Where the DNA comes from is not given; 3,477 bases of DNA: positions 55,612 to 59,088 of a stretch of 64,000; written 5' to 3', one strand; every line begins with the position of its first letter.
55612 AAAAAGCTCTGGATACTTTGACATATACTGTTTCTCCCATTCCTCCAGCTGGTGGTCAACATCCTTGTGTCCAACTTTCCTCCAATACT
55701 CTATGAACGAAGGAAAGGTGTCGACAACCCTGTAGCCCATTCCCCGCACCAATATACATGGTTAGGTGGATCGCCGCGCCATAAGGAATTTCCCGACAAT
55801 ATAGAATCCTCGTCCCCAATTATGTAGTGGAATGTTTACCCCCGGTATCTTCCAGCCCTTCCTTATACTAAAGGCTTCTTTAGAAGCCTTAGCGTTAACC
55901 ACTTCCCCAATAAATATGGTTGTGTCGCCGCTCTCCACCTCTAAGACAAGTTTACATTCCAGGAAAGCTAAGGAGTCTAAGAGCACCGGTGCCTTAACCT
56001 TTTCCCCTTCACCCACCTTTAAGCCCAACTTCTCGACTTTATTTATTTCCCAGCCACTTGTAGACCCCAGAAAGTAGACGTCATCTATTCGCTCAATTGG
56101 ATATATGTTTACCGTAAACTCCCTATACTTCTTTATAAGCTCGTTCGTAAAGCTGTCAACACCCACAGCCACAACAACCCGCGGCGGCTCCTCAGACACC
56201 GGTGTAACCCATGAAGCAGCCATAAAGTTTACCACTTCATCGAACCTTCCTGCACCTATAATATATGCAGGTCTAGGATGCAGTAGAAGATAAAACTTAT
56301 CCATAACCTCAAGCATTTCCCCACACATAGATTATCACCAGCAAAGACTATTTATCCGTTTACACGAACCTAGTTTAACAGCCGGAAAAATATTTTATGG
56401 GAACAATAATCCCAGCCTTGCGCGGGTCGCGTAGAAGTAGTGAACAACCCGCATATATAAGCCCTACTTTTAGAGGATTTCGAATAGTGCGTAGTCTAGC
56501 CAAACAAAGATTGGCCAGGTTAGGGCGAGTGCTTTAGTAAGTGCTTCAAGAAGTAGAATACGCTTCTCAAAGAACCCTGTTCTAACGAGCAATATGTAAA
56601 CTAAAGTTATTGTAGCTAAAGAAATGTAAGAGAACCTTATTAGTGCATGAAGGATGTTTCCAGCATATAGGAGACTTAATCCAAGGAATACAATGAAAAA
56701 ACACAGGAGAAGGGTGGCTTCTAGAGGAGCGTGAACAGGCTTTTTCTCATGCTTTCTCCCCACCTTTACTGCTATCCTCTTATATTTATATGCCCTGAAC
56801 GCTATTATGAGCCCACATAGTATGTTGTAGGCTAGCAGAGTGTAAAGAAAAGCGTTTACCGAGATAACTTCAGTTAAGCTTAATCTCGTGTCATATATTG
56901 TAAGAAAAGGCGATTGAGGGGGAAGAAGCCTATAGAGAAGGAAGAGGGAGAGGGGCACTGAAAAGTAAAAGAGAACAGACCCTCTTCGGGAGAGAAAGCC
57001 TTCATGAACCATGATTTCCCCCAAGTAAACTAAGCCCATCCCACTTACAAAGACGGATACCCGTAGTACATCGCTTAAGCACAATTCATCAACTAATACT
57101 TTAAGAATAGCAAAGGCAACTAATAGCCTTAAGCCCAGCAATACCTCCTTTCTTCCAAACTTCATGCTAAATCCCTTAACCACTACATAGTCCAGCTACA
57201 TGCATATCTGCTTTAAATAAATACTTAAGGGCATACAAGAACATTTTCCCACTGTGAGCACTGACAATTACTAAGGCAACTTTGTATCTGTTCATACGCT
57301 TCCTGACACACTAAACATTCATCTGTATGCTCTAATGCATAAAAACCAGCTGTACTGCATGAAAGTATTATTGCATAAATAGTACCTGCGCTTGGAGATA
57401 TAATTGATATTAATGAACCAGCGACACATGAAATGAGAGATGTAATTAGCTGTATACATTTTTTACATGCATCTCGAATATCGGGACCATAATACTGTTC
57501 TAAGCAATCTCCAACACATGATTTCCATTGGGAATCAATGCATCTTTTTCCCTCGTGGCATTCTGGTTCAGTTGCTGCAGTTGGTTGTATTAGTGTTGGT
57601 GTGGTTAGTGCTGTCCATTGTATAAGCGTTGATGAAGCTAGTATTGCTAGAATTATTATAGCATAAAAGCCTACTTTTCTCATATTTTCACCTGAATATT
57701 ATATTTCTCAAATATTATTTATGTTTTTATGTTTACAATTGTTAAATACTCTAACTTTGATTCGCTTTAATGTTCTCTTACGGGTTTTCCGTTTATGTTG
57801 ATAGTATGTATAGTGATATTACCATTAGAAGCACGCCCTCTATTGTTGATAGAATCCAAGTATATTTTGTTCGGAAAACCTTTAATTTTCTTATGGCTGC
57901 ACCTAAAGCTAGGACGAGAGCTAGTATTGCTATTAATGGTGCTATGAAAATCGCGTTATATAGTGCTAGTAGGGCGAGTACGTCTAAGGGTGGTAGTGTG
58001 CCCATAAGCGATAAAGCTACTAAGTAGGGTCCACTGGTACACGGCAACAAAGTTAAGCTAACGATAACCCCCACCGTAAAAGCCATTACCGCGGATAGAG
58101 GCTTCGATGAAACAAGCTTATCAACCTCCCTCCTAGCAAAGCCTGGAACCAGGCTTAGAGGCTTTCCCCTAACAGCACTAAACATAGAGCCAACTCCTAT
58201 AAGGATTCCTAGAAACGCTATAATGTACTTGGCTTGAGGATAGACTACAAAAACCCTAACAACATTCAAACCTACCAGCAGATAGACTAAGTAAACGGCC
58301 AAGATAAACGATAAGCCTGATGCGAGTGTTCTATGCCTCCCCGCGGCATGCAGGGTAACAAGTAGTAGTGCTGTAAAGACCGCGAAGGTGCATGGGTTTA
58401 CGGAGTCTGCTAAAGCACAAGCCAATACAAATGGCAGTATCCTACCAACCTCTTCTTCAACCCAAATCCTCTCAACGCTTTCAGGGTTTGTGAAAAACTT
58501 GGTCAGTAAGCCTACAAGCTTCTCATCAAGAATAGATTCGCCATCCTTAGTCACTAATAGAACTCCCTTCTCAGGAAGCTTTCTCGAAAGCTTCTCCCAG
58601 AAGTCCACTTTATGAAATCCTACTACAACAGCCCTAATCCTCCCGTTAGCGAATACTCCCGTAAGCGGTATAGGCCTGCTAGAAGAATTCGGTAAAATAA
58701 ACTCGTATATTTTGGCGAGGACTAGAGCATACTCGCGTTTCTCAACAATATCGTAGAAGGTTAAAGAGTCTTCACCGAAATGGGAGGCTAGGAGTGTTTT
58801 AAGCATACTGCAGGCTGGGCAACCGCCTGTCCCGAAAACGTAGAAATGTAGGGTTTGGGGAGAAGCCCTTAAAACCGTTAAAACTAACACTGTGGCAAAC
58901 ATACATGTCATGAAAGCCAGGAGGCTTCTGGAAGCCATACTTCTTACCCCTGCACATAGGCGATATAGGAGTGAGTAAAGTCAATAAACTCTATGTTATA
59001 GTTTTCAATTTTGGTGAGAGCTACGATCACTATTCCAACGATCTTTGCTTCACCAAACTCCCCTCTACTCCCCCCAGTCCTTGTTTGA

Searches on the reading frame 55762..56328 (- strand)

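Call 8: search_protein_families(library=pfam, proteins=[window:55762-56328:-], max_evalue=0.001)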
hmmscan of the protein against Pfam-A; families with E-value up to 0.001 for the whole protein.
window:55762-56328:- (188 aa): 1 family
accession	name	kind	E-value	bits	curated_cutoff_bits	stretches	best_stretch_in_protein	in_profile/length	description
PF01613.24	Flavin_Reduct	-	2.3e-29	102.9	27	1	17-153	4-138/153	Flavin reductase like domain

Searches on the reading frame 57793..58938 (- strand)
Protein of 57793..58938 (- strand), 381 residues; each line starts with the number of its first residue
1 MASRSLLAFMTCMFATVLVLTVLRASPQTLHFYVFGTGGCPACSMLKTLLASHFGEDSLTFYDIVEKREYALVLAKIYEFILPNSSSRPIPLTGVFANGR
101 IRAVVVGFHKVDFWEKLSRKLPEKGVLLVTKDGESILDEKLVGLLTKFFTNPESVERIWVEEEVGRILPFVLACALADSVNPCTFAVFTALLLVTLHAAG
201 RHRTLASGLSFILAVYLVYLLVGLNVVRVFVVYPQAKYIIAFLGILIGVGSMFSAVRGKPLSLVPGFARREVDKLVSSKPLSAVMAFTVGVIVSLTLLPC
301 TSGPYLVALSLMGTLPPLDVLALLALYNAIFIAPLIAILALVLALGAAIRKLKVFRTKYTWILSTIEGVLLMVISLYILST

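Call 8: search_protein_families(library=pfam, proteins=[window:57793-58938:-], max_evalue=0.001)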
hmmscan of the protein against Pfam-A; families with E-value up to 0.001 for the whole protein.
window:57793-58938:- (381 aa): 0 families

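Call 89: find_encoding_contigs(protein=window:57793-58938:-, flank=10000, max_places=2)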
Protein window:57793-58938:- (381 aa): 1 contig read that carries it; 1 place shown.
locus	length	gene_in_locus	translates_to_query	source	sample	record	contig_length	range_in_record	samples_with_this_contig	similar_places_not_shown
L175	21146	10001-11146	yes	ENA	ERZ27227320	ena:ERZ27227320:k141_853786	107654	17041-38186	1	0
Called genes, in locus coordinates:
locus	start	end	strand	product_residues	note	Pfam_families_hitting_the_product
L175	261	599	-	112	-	-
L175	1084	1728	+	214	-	-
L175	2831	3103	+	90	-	-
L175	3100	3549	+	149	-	PF01850:PIN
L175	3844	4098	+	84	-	-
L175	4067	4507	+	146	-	PF01850:PIN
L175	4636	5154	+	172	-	PF02899:Phage_int_SAM_1 (weak)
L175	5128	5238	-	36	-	-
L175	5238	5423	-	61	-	-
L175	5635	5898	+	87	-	-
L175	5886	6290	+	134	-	PF01850:PIN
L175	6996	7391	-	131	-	PF12838:Fer4_7 (faint), PF00037:Fer4 (weak), PF12797:Fer4_2 (faint), PF12837:Fer4_6 (weak), PF14697:Fer4_21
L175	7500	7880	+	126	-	PF01022:HTH_5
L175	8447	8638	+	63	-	PF04255:DUF433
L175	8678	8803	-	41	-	-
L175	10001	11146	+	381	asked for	-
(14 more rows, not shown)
